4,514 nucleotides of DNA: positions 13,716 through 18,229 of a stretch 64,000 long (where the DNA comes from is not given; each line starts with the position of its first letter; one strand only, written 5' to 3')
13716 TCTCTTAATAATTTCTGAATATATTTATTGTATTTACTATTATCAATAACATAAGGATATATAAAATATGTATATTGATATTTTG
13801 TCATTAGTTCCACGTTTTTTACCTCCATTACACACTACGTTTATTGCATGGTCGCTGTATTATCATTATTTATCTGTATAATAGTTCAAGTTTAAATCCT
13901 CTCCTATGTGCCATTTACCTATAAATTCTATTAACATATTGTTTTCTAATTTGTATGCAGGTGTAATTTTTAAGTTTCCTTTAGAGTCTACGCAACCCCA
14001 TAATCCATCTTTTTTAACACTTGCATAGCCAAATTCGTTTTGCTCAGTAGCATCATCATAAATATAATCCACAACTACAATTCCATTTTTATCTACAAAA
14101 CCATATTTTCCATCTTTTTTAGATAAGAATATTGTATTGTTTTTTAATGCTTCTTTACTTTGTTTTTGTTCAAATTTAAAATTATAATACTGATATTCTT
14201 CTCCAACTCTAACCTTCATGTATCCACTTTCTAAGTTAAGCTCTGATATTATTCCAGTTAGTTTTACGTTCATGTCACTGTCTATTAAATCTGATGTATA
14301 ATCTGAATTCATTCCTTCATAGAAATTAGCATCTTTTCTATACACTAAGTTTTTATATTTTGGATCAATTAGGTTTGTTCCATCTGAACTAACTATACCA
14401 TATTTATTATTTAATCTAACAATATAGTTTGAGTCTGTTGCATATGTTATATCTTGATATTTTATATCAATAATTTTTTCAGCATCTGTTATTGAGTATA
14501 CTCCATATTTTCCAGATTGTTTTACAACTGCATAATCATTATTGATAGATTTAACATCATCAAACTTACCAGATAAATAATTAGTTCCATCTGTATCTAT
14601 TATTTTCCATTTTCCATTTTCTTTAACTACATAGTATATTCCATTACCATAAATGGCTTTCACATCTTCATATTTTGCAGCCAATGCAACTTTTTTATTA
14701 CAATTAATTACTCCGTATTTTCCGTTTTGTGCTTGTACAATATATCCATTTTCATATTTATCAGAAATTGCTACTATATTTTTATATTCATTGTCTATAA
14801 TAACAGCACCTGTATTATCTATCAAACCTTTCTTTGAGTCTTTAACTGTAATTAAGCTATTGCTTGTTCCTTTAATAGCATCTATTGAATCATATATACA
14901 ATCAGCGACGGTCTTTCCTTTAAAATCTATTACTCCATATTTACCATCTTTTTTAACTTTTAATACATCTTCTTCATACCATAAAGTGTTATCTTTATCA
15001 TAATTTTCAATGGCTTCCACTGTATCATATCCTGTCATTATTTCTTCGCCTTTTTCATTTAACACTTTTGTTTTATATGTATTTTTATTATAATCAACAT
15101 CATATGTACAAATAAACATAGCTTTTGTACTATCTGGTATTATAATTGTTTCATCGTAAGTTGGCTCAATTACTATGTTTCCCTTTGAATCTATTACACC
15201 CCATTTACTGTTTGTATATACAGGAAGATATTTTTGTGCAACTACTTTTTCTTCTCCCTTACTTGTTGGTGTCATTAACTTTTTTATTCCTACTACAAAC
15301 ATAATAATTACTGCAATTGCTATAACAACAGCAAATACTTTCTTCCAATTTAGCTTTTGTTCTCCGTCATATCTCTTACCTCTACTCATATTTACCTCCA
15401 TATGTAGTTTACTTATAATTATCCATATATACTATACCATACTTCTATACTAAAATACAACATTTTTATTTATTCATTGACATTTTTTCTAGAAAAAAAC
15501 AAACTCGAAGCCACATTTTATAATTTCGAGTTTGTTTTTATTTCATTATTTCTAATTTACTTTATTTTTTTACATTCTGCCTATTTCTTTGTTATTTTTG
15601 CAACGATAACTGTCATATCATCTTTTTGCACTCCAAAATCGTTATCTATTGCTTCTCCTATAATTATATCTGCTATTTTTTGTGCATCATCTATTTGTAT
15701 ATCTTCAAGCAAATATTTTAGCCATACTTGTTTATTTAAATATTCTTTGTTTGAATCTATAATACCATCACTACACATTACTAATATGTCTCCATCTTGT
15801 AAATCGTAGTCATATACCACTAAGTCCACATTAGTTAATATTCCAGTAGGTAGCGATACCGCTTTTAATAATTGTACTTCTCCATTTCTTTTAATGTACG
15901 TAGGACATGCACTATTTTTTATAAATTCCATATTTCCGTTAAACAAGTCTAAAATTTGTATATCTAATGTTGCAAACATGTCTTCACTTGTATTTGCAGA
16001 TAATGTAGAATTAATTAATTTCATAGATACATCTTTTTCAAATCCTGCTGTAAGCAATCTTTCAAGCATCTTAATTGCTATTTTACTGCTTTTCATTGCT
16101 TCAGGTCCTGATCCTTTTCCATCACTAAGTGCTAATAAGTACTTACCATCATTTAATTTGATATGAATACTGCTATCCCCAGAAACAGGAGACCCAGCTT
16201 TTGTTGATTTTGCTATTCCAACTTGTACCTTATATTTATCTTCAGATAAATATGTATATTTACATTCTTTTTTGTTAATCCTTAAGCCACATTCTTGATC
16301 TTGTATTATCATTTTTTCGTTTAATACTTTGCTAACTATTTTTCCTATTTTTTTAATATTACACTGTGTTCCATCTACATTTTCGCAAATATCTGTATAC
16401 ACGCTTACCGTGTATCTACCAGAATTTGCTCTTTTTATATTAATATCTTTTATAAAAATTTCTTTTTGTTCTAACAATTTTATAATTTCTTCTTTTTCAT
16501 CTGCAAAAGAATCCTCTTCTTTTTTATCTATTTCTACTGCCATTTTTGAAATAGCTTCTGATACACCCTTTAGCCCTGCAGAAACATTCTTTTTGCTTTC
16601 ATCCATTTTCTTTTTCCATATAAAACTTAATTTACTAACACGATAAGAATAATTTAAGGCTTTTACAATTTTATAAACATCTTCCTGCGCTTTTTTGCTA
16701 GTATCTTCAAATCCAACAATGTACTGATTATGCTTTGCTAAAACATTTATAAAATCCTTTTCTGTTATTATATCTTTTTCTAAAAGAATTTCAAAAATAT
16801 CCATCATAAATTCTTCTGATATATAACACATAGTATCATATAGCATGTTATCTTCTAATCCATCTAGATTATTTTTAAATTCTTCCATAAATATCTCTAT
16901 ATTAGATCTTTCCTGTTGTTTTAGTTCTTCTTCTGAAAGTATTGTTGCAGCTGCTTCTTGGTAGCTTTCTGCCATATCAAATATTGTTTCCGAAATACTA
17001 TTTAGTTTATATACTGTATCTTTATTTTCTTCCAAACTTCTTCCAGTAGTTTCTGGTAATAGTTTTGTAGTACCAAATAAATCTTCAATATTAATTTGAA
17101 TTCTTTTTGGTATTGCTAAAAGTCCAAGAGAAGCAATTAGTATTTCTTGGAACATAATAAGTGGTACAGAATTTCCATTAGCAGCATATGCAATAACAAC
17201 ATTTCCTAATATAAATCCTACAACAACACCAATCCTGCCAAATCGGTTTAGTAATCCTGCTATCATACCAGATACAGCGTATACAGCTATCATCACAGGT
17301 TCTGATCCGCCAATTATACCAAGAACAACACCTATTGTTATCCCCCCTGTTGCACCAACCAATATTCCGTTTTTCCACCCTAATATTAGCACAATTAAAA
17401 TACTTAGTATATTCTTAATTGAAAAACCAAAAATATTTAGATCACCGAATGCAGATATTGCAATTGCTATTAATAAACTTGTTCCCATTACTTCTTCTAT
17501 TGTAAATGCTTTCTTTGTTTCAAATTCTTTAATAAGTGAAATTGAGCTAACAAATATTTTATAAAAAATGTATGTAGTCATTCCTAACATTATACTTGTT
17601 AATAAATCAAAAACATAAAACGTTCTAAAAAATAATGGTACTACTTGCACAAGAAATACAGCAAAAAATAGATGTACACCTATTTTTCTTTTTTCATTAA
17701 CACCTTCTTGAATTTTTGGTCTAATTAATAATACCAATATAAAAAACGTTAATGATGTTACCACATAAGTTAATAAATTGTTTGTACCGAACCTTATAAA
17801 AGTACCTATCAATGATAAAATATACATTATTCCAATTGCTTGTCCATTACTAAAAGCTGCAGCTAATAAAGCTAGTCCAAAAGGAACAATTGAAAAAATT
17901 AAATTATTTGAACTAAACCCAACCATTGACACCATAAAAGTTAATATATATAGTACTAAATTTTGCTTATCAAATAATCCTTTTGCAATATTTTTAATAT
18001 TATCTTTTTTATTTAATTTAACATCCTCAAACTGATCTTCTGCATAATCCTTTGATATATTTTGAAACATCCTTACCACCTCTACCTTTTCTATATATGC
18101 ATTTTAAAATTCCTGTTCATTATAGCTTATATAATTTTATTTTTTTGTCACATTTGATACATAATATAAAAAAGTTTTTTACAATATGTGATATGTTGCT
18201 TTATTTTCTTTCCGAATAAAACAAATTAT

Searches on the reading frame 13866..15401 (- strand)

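Call 72: search_protein_families(library=pfam, proteins=[window:13866-15401:-], max_evalue=0.00001)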
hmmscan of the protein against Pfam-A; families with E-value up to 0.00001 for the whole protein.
window:13866-15401:- (511 aa): 1 family
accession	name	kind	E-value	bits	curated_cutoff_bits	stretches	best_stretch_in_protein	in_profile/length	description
PF14903.11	WG_beta_rep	-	3.3e-34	117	25.6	1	433-468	1-35/35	WG containing repeat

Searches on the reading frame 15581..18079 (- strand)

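Call 5: search_protein_families(library=pfam, proteins=[window:15581-18079:-], max_evalue=0.01)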
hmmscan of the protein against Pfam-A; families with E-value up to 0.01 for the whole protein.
window:15581-18079:- (832 aa): 3 families
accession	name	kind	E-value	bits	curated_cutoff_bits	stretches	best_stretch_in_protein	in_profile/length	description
PF19732.4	SpoIIE_N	-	6.5e-49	167.4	27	1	22-630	15-603/605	Stage II sporulation protein E N-terminal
PF07228.17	SpoIIE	-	1.6e-27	97.1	25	1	644-829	2-191/192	Stage II sporulation protein E (SpoIIE)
PF13672.11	PP2C_2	-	0.0054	16.7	24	0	636-685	14-63/209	Protein phosphatase 2C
